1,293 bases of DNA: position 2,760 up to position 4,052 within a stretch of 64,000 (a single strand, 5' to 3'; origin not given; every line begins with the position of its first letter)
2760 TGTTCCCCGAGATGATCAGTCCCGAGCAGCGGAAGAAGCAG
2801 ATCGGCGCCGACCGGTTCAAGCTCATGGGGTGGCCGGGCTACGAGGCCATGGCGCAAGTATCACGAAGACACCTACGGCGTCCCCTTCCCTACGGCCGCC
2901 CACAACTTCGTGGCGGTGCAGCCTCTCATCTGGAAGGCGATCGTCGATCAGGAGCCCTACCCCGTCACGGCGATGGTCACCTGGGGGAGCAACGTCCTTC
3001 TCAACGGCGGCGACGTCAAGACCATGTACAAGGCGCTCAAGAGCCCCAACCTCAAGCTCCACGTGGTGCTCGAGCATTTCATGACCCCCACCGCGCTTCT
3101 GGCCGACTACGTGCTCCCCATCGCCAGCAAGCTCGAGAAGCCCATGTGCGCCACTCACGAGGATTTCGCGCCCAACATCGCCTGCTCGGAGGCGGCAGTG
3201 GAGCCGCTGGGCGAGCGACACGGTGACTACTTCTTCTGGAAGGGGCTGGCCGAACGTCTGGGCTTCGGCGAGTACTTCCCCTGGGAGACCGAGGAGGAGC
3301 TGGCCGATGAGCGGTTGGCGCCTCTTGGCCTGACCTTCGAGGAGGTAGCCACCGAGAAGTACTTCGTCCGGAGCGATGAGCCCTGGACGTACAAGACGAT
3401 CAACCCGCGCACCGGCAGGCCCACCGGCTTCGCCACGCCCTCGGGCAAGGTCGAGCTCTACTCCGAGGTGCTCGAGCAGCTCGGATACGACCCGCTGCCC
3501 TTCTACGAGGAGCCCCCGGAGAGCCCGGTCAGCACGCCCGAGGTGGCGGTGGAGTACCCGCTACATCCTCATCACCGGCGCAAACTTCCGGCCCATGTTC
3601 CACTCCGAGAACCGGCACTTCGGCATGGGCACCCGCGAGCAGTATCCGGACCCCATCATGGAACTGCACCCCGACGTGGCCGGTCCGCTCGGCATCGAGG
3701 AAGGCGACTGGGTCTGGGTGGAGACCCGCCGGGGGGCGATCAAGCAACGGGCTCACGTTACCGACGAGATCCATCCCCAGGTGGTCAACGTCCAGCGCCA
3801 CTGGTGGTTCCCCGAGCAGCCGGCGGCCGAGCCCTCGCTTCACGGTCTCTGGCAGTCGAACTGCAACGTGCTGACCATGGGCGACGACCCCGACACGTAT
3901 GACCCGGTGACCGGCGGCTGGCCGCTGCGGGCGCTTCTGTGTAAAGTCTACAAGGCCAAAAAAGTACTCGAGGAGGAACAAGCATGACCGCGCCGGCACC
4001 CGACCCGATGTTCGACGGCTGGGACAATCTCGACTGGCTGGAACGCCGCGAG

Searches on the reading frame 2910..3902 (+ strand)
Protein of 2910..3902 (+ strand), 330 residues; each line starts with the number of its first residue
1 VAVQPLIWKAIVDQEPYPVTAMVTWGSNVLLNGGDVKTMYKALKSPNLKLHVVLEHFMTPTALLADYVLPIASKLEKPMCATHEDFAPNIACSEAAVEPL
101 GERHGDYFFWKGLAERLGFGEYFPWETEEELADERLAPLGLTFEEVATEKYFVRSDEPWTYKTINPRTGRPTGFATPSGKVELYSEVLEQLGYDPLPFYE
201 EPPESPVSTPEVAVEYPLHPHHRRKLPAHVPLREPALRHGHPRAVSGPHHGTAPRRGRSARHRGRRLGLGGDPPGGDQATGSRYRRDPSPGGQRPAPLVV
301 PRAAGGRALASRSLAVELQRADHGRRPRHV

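Call 27: search_protein_families(library=pfam, proteins=[window:2910-3902:+], max_evalue=0.00001)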
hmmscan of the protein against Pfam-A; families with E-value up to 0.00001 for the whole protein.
window:2910-3902:+ (330 aa): 0 families

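Call 62: search_protein_families(library=pfam, proteins=[window:2910-3902:+], max_evalue=0.001)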
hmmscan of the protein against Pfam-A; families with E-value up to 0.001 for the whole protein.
window:2910-3902:+ (330 aa): 1 family
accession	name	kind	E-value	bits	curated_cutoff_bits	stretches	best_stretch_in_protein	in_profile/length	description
PF00384.28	Molybdopterin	-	0.00014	21.5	24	1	36-116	276-353/353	Molybdopterin oxidoreductase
